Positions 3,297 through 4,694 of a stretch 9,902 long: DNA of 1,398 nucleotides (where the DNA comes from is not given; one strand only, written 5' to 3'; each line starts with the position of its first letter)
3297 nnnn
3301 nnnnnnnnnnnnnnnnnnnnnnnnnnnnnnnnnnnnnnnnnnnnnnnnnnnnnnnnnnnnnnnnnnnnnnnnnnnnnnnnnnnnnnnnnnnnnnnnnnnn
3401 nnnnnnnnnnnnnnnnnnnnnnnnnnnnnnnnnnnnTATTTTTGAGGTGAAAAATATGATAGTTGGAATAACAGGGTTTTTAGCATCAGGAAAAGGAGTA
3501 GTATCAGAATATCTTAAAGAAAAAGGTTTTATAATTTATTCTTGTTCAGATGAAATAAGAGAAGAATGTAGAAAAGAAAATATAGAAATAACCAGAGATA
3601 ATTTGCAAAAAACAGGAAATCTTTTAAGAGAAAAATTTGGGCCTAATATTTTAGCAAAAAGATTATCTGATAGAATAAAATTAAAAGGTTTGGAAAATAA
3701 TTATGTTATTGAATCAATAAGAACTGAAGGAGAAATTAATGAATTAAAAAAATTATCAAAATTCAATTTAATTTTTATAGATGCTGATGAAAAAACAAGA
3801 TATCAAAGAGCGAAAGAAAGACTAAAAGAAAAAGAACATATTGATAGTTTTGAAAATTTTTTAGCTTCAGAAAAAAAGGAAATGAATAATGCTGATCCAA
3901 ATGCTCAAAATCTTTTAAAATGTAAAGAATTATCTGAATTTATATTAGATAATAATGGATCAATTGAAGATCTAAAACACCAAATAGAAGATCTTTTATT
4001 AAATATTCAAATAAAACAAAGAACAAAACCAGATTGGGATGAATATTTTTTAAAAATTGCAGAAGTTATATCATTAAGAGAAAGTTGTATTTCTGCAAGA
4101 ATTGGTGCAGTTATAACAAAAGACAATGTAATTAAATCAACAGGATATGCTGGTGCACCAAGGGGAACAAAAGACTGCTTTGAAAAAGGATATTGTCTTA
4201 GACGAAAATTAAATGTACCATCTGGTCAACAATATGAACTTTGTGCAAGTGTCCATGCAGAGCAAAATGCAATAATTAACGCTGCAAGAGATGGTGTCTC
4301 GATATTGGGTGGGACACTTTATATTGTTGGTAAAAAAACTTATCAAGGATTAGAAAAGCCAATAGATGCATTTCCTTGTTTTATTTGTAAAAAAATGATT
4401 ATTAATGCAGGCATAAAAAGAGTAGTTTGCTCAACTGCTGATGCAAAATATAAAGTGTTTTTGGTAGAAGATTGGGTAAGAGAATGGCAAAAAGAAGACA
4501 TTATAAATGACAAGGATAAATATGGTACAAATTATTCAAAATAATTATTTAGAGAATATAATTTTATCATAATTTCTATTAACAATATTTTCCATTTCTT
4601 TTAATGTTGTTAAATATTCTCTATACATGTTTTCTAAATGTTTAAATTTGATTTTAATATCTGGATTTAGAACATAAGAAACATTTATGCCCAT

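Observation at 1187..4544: Compact four-gene cassette: orphan, two degenerate kinase-like paralogs and a kinase-deaminase fusion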

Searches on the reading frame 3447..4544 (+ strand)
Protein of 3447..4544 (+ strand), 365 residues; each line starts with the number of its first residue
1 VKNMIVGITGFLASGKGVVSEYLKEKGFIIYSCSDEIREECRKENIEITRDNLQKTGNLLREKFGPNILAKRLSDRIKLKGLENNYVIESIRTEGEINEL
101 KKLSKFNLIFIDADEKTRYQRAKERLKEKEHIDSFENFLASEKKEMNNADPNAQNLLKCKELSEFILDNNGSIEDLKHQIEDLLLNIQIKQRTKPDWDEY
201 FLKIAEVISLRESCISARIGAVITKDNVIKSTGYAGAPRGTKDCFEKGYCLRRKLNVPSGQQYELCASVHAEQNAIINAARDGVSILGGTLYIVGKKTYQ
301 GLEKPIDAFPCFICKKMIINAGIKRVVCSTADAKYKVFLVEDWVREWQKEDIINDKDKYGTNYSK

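Call 3: search_protein_families(library=pfam, proteins=[window:3447-4544:+], max_evalue=1)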
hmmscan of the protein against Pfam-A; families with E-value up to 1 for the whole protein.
window:3447-4544:+ (365 aa): 7 families
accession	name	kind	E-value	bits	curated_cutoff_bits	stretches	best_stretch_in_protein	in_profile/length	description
PF00383.29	dCMP_cyt_deam_1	-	8.5e-17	61.4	25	1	196-329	2-101/102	Cytidine and deoxycytidylate deaminase zinc-binding region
PF13238.12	AAA_18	-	4.3e-11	43.8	29.4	1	6-137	1-121/128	AAA domain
PF13207.12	AAA_17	-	3.1e-08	34.4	27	1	11-134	3-131/136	AAA domain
PF14437.12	MafB19-deam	-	3.1e-08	34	27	1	196-335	2-106/142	MafB19-like deaminase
PF01121.26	CoaE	-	0.00045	20.4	27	1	4-70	1-58/180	Dephospho-CoA kinase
PF09279.17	EF-hand_like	-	0.014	16.3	21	1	130-165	25-60/86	Phosphoinositide-specific phospholipase C, efhand-like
PF01596.23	Methyltransf_3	-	0.062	13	22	1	96-140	111-157/204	O-methyltransferase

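Call 5: search_protein_families(library=padloc, proteins=[window:3447-4544:+], max_evalue=1)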
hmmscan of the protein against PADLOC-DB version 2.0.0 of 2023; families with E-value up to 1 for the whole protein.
window:3447-4544:+ (365 aa): 2 families
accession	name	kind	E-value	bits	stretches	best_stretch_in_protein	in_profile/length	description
PDLC02373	dCTPase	-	1.3e-50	170.9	1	2-327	153-484/630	-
PDLC02911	VakA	-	0.00056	18.5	1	2-149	2-137/163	-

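Call 6: search_protein_families(library=ncbifam, proteins=[window:3447-4544:+], max_evalue=1)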
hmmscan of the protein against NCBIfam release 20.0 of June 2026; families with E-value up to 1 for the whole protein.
window:3447-4544:+ (365 aa): 6 families
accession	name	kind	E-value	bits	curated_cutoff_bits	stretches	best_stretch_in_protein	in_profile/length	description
NF041025.1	antiphage_deaminase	equivalog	6.3e-34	117.6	400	2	34-245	38-268/437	anti-phage dCTP deaminase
NF006226.0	PRK08356.1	equivalog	1.9e-24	86.5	189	1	2-185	4-191/195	hypothetical protein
TIGR02571.1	ComEB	equivalog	4.1e-18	65.8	219.45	1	196-330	4-116/151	ComE operon protein 2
TIGR00152.1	TIGR00152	equivalog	0.00016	21.6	65.55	1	5-94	1-97/188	dephospho-CoA kinase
NF002879.0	PRK03333.1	equivalog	0.0057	15.7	215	1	4-37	2-34/395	dephospho-CoA kinase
TIGR02173.1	cyt_kin_arch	equivalog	0.017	15.1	102.1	1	4-142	1-126/169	(d)CMP kinase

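Call 11: find_encoding_contigs(protein=window:3456-4541:+, flank=10000, max_places=6)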
Protein window:3456-4541:+ (362 aa): no gene with exactly this product is on record in the collection.

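Call 12: find_homologous_proteins(query=window:3456-4541:+)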
Query window:3456-4541:+ (362 aa): 598 proteins with E <= 0.001 among 4674 candidates; the best 120 are listed.
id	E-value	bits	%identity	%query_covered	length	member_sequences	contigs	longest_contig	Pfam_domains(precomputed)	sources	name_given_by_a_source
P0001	3.3e-234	794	98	100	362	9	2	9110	PF00383.30,PF14437.13,PF13207.13,PF13238.13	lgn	-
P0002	9.7e-200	681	81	100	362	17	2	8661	PF00383.30,PF14437.13,PF13207.13,PF13238.13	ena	-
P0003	1.1e-198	677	82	100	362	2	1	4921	PF00383.30,PF14437.13,PF13207.13,PF13238.13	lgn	-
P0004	3.1e-188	643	78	99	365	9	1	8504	PF00383.30,PF14437.13,PF13207.13,PF13238.13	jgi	jgi:dCMP deaminase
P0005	2.6e-187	640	76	100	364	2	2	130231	PF00383.30,PF14437.13,PF13207.13,PF13238.13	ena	-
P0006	3.2e-185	633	77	99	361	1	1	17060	PF00383.30,PF14437.13,PF13207.13,PF13238.13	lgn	-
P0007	9.2e-184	628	75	99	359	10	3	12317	PF00383.30,PF14437.13,PF13207.13,PF13238.13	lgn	-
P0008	1.4e-178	611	73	100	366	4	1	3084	PF00383.30,PF14437.13,PF13207.13,PF13238.13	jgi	-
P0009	1.5e-178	611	74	99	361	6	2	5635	PF00383.30,PF14437.13,PF13207.13,PF13238.13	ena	-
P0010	1.6e-178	611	72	99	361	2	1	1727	PF00383.30,PF14437.13,PF13207.13,PF13238.13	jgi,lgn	jgi:dCMP deaminase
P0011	1.3e-177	608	74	99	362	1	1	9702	PF00383.30,PF14437.13,PF13207.13,PF13238.13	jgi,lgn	-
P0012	5.0e-176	603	72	99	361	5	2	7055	PF00383.30,PF14437.13,PF13207.13,PF13238.13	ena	-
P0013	2.4e-175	601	73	99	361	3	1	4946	PF00383.30,PF13207.13,PF13238.13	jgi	jgi:dCMP deaminase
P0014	9.9e-174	595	71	99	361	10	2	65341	PF00383.30,PF13207.13,PF13238.13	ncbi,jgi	ncbi:MAG: AAA family ATPase [archaeon]|jgi:dCMP deaminase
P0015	1.9e-165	568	70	99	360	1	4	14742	PF00383.30,PF14437.13,PF13207.13,PF13238.13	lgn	-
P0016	1.3e-162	559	68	99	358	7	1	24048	PF00383.30,PF14437.13,PF13207.13,PF13238.13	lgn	-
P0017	1.9e-157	542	66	99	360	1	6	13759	PF00383.30,PF14437.13,PF13207.13,PF13238.13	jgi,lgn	jgi:dCMP deaminase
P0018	1.0e-154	533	64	99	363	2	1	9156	PF00383.30,PF14437.13,PF13207.13,PF13238.13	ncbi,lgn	-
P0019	1.6e-154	532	65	99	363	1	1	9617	PF00383.30,PF14437.13,PF13207.13,PF13238.13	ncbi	-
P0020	1.0e-153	530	65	99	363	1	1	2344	PF00383.30,PF14437.13,PF13207.13,PF13238.13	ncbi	-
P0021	2.2e-153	528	63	100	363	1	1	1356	PF00383.30,PF14437.13,PF13207.13,PF13238.13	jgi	-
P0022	4.7e-151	521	63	99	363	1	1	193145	PF00383.30,PF14437.13,PF13207.13,PF13238.13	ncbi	-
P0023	2.4e-150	518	63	99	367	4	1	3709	PF00383.30,PF14437.13,PF13207.13,PF13238.13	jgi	-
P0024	1.2e-147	510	62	99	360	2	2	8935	PF00383.30,PF14437.13,PF13207.13,PF13238.13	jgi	jgi:dCMP deaminase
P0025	4.7e-143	494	61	99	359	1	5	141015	PF00383.30,PF13207.13,PF13238.13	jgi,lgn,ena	-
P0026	1.0e-141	490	60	100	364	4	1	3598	PF00383.30,PF14437.13,PF13207.13,PF13238.13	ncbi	-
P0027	3.1e-141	488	60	99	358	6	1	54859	PF00383.30,PF14437.13,PF13207.13,PF13238.13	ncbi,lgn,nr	ncbi:MAG: AAA family ATPase [Candidatus ainarchaeum sp.]|nr:AAA family ATPase [Candidatus ainarchaeu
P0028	4.8e-141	488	61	100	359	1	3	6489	PF00383.30,PF14437.13,PF13207.13,PF13238.13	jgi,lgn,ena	jgi:dCMP deaminase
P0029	1.1e-137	477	58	99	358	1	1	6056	PF00383.30,PF14437.13,PF13207.13,PF13238.13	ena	-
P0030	3.5e-136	472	60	99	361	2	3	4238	PF00383.30,PF14437.13,PF13238.13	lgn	-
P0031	3.8e-135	468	60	99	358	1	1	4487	PF00383.30,PF14437.13,PF13207.13,PF13238.13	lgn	-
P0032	2.3e-134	466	58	99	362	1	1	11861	PF00383.30,PF14437.13,PF13207.13,PF13238.13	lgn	-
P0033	6.6e-134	464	66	88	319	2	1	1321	PF00383.30,PF13207.13,PF13238.13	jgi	jgi:dCMP deaminase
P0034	3.8e-132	459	57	99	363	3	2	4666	PF00383.30,PF14437.13,PF13207.13,PF13238.13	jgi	jgi:dCMP deaminase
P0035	2.1e-130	453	56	99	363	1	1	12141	PF00383.30,PF13207.13,PF13238.13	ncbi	-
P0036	4.0e-130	452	57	99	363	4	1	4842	PF00383.30,PF14437.13,PF13207.13,PF13238.13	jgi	jgi:dCMP deaminase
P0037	5.1e-130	452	58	99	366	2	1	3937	PF00383.30,PF13238.13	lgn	-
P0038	5.0e-129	448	56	99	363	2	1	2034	PF00383.30,PF14437.13,PF13207.13,PF13238.13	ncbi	-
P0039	3.0e-128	446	58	100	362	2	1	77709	PF00383.30,PF14437.13,PF13207.13,PF13238.13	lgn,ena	-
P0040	1.2e-127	444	57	99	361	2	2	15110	PF00383.30,PF14437.13,PF13207.13,PF13238.13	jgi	jgi:dCMP deaminase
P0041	3.4e-126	439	57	99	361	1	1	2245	PF00383.30,PF14437.13,PF13207.13,PF13238.13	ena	-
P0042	3.3e-125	436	54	99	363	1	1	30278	PF00383.30,PF14437.13,PF13207.13,PF13238.13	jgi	jgi:dCMP deaminase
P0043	1.2e-108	381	53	98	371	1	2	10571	PF00383.30,PF01121.27,PF14437.13,PF13207.13,PF13238.13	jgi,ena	-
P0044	4.5e-108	379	51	100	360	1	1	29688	PF00383.30,PF14437.13,PF13238.13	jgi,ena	-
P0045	6.6e-106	372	46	100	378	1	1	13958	PF00383.30,PF21448.4,PF14437.13,PF13207.13,PF13238.13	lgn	-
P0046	1.9e-105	371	50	100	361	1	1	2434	PF00383.30,PF14437.13,PF13238.13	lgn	-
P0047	2.8e-102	360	50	98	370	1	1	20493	PF00383.30,PF21448.4,PF14437.13,PF13207.13,PF13238.13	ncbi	-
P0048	5.6e-102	359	51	98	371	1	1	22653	PF00383.30,PF21448.4,PF01121.27,PF14437.13,PF13207.13,PF13238.13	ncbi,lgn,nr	ncbi:AAA family ATPase [Candidatus Woesearchaeota archaeon]|nr:AAA family ATPase [Candidatus Woesear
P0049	6.4e-102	359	48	100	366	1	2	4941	PF00383.30,PF14437.13,PF13207.13,PF13238.13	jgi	jgi:dCMP deaminase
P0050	4.7e-101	356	58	72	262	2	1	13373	PF00383.30,PF14437.13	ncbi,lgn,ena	-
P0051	5.7e-101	356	49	100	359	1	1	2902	PF00406.30,PF00383.30,PF14437.13,PF13207.13,PF13238.13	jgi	jgi:dCMP deaminase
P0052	1.9e-99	351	47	100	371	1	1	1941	PF00383.30,PF14437.13,PF13207.13,PF13189.13,PF13238.13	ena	-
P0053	2.9e-99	350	49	99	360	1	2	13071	PF00383.30,PF14437.13,PF13207.13,PF13238.13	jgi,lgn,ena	-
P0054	1.6e-98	348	46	99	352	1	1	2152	PF00383.30,PF01121.27,PF14437.13,PF13207.13,PF13238.13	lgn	-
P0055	1.0e-95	339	53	46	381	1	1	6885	PF00383.30,PF14437.13,PF13207.13,PF13238.13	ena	-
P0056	1.4e-94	335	44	99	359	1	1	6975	PF00383.30,PF14437.13,PF13207.13,PF13238.13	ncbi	-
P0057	1.9e-94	335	46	100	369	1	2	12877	PF00383.30,PF14437.13,PF13207.13,PF13238.13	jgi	jgi:dCMP deaminase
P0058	2.8e-94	334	46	100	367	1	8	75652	PF00383.30,PF14437.13,PF13207.13,PF13238.13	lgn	-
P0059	5.3e-94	333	46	98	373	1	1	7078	PF00383.30,PF21448.4,PF14437.13,PF13207.13,PF13238.13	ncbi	-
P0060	4.9e-93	330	55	45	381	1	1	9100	PF00383.30,PF14437.13,PF13207.13,PF13238.13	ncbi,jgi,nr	ncbi:AAA family ATPase [Candidatus Falkowbacteria bacterium]|nr:AAA family ATPase [Candidatus Falkow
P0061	6.1e-93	330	45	99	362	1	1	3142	PF00383.30,PF14437.13,PF13671.13,PF13207.13,PF13189.13,PF13238.13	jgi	jgi:dCMP deaminase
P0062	6.4e-93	330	44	99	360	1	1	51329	PF00383.30,PF14437.13,PF13207.13,PF13238.13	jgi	jgi:dCMP deaminase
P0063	7.2e-93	329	44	100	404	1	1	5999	PF00383.30,PF14437.13,PF13207.13,PF13238.13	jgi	jgi:dCMP deaminase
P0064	2.0e-92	328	44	99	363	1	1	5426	PF00383.30,PF01121.27,PF14437.13,PF13207.13,PF13238.13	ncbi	-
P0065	6.9e-92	326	61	46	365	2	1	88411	PF00383.30,PF14437.13,PF13207.13,PF13238.13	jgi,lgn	-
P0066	7.0e-91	323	44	99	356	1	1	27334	PF00383.30,PF14437.13,PF13207.13,PF13238.13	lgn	-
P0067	9.3e-91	323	46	99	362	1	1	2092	PF00383.30,PF14437.13,PF13207.13,PF13238.13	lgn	-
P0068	1.0e-90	322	45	99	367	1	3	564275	PF00383.30,PF14437.13,PF13238.13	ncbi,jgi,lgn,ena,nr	ncbi:AAA family ATPase [Candidatus Woesearchaeota archaeon]|jgi:dCMP deaminase|nr:AAA family ATPase 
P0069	6.2e-89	316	42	100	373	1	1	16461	PF00383.30,PF14437.13,PF13207.13,PF13238.13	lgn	-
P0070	1.1e-88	316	42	99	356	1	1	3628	PF00383.30,PF14437.13,PF13207.13,PF13238.13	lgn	-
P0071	1.1e-88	316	42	100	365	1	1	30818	PF00383.30,PF01121.27,PF14437.13,PF13207.13,PF13238.13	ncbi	ncbi:MAG: AAA family ATPase [Candidatus Peregrinibacteria bacterium]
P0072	3.3e-88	314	43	100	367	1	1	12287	PF00383.30,PF14437.13,PF13207.13,PF13238.13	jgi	jgi:dCMP deaminase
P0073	1.1e-87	312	61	46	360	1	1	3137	PF00383.30,PF14437.13,PF13207.13,PF13238.13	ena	-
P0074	1.2e-87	312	42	99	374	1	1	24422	PF00383.30,PF14437.13,PF13207.13,PF13238.13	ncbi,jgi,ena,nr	ncbi:AAA family ATPase [Patescibacteria group bacterium]|nr:AAA family ATPase [Patescibacteria group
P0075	1.5e-87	312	41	99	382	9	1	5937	PF00383.30,PF14437.13,PF13207.13,PF13238.13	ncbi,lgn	-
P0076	2.7e-87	311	45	96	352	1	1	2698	PF00383.30,PF14437.13,PF13207.13,PF13238.13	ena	-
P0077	3.6e-87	311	42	99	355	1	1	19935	PF00406.30,PF00383.30,PF01121.27,PF14437.13,PF13207.13,PF13238.13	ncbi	ncbi:AAA family ATPase [Patescibacteria group bacterium]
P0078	5.3e-87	310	45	99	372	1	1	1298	PF00383.30,PF14437.13,PF13207.13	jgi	jgi:dCMP deaminase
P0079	5.4e-87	310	42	98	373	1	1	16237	PF00383.30,PF14437.13,PF13207.13,PF13238.13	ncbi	-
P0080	6.0e-87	310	47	100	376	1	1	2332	PF00383.30,PF14437.13,PF13207.13,PF13238.13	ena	-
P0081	9.2e-87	309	43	99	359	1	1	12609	PF00383.30,PF01121.27,PF14437.13,PF13207.13,PF13238.13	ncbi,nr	ncbi:dephospho-CoA kinase [Candidatus Peregrinibacteria bacterium]|nr:dephospho-CoA kinase [Candidat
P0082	1.3e-86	309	43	99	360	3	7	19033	PF00383.30,PF14437.13,PF13207.13,PF13238.13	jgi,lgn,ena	-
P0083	1.9e-86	308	42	97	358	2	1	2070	PF00383.30,PF14437.13,PF13207.13,PF13238.13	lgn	-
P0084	2.7e-86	308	41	99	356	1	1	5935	PF00383.30,PF14437.13,PF13207.13,PF13238.13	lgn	-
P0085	4.1e-86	307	42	99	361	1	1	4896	PF00406.30,PF00383.30,PF01121.27,PF14437.13,PF13207.13,PF13238.13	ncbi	-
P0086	4.5e-86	307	42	99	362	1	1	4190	PF00383.30,PF14437.13,PF13207.13,PF13238.13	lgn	-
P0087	6.8e-86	307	42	99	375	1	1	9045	PF00383.30,PF14437.13,PF13207.13,PF13238.13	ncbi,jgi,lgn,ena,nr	ncbi:AAA family ATPase [Patescibacteria group bacterium]|nr:AAA family ATPase [Patescibacteria group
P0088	1.5e-85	305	43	99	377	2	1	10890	PF00383.30,PF14437.13,PF13207.13,PF13238.13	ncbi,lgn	-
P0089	1.9e-85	305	41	99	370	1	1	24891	PF00383.30,PF14437.13,PF13207.13,PF13238.13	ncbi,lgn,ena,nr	ncbi:MAG: AAA family ATPase [Nitrospirae bacterium]|nr:AAA family ATPase [Nitrospirota bacterium]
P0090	6.1e-85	303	42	99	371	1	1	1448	PF00383.30,PF14437.13,PF13207.13,PF13238.13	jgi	jgi:dCMP deaminase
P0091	6.2e-85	303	43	99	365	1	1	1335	PF00383.30,PF14437.13,PF13207.13,PF13238.13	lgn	-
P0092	2.0e-84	302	40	99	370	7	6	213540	PF00383.30,PF14437.13,PF13207.13,PF13238.13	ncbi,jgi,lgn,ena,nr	ncbi:hypothetical protein COY05_01615 [Candidatus Peregrinibacteria bacterium CG_4_10_14_0_2_um_filt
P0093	2.4e-84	301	41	99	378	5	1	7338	PF00383.30,PF14437.13,PF13207.13,PF13238.13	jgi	-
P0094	8.7e-84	300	42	99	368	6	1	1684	PF00383.30,PF14437.13,PF13207.13,PF13238.13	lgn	-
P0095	2.6e-83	298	42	98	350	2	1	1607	PF00383.30,PF14437.13,PF13207.13,PF13238.13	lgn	-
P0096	3.7e-83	298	51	48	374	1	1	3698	PF00383.30,PF01121.27,PF14437.13,PF13207.13,PF13238.13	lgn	-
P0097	3.7e-83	297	43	99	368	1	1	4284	PF00383.30,PF14437.13,PF13207.13,PF13238.13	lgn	-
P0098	3.8e-83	297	43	99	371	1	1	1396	PF00383.30,PF14437.13,PF13207.13,PF13238.13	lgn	-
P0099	5.4e-83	297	40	100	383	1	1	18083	PF00383.30,PF14437.13,PF13207.13,PF13238.13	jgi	jgi:dCMP deaminase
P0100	7.0e-83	297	44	90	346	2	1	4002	PF00383.30,PF14437.13,PF13207.13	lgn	-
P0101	7.8e-83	296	41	99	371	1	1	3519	PF00383.30,PF14437.13,PF13207.13,PF13238.13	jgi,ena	-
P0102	2.2e-82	295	42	99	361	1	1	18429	PF00383.30,PF14437.13,PF13207.13,PF13238.13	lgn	-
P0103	3.6e-82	294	50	54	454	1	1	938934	PF00383.30,PF14437.13,PF13207.13,PF13238.13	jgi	jgi:dCMP deaminase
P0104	3.8e-82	294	42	99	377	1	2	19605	PF00383.30,PF13207.13,PF13238.13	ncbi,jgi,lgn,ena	-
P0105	4.8e-82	294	42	96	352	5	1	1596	PF00383.30,PF14437.13,PF13207.13,PF13238.13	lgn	-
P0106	8.5e-82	293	41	99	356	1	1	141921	PF00383.30,PF14437.13,PF13207.13,PF13238.13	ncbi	-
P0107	1.8e-81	292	43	99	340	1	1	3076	PF00383.30,PF14437.13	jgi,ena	jgi:dCMP deaminase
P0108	2.3e-81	292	41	97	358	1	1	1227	PF00383.30,PF14437.13,PF13207.13,PF13238.13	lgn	-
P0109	3.8e-81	291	41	99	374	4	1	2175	PF00406.30,PF00383.30,PF14437.13,PF13207.13,PF13238.13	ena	-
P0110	4.0e-81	291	43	98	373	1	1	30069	PF00383.30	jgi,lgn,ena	-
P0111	6.4e-81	290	41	99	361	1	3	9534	PF00383.30,PF14437.13,PF13207.13,PF13238.13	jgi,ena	-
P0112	8.2e-81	290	40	97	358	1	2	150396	PF00383.30,PF14437.13,PF13207.13,PF13238.13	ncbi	-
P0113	1.7e-80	289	43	98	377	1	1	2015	PF00383.30,PF14437.13,PF13207.13,PF13238.13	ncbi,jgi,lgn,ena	-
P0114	5.4e-80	287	58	58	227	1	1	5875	PF00383.30,PF14437.13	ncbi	-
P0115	9.2e-80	286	40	99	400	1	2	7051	PF00383.30,PF14437.13,PF13207.13,PF13238.13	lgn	-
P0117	1.5e-79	286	41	98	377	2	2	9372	PF00383.30,PF14437.13,PF13207.13,PF13238.13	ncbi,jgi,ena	jgi:dCMP deaminase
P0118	3.0e-79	285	40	99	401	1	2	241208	PF00383.30,PF14437.13,PF13207.13,PF13238.13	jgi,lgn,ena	jgi:dCMP deaminase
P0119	3.3e-79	285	42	99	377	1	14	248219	PF00383.30,PF14437.13,PF13207.13,PF13238.13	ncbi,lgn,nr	ncbi:MAG: dCMP deaminase [Candidatus Woesearchaeota archaeon]|nr:dCMP deaminase [Candidatus Woesearc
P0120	7.7e-79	283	40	100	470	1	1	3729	PF00383.30,PF14437.13,PF13671.13,PF13207.13,PF13238.13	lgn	-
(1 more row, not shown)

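Call 13: find_encoding_contigs(protein=P0001, flank=10000, max_places=4)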
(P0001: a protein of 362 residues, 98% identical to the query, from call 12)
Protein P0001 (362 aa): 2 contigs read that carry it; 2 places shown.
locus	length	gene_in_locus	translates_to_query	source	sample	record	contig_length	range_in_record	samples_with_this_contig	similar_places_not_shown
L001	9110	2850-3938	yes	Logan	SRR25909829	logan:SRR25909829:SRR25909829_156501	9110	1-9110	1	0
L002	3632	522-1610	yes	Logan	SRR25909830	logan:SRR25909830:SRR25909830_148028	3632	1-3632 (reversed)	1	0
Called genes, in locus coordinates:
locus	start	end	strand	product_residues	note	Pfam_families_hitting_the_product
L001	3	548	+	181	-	?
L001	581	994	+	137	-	-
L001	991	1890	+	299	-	-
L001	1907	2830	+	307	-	-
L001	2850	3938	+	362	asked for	PF13207:AAA_17 (weak), PF13238:AAA_18, PF00383:dCMP_cyt_deam_1, PF14437:MafB19-deam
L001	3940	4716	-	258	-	PF00882:Zn_dep_PLPC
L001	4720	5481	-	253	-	PF00882:Zn_dep_PLPC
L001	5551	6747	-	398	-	PF01926:MMR_HSR1, PF02421:FeoB_N (weak), PF08438:YGR210-like_G4, PF02824:TGS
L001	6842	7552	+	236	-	-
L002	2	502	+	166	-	?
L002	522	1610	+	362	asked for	PF13207:AAA_17 (weak), PF13238:AAA_18, PF00383:dCMP_cyt_deam_1, PF14437:MafB19-deam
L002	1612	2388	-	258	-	PF00882:Zn_dep_PLPC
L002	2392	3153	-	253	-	PF00882:Zn_dep_PLPC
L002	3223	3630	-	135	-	?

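Call 14: find_encoding_contigs(protein=P0005, flank=10000, max_places=3)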
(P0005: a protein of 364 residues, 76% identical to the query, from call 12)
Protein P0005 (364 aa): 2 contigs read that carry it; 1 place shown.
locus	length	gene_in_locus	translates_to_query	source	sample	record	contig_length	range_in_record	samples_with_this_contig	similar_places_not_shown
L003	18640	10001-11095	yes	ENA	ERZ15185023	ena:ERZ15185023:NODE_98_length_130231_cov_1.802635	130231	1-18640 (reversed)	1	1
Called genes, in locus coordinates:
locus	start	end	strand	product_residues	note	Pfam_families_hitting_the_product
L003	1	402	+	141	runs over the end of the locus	PF00164:Ribosom_S12_S23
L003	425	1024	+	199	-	PF00177:Ribosomal_S7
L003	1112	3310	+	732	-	PF00009:GTP_EFTU, PF22042:EF-G_D2, PF03144:GTP_EFTU_D2, PF14492:EFG_III, PF03764:EFG_IV, PF00679:EFG_C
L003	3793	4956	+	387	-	PF02670:DXP_reductoisom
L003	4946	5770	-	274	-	PF04414:tRNA_deacylase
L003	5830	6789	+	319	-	-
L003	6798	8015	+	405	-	PF00464:SHMT, PF00155:Aminotran_1_2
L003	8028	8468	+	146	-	-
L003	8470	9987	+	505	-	PF02511:Thy1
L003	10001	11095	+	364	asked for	PF13207:AAA_17, PF13238:AAA_18, PF00383:dCMP_cyt_deam_1, PF14437:MafB19-deam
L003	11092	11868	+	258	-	-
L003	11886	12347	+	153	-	-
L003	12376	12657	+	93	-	-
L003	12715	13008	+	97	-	-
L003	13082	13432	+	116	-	-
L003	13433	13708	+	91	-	-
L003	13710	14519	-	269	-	PF00882:Zn_dep_PLPC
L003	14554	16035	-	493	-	PF00733:Asn_synthase, PF03054:tRNA_Me_trans (faint), PF06508:QueC (faint), PF24167:DUF7411 (weak), PF00733:Asn_synthase, PF01902:Diphthami_syn_2_N, PF28410:Diphthami_syn_2_C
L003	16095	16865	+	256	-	PF01209:Ubie_methyltran, PF02353:CMAS, PF13489:Methyltransf_23, PF05175:MTS, PF06325:PrmA, PF08003:Methyltransf_9, PF13847:Methyltransf_31, PF08241:Methyltransf_11, +6 more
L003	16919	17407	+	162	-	-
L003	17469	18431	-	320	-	PF01544:CorA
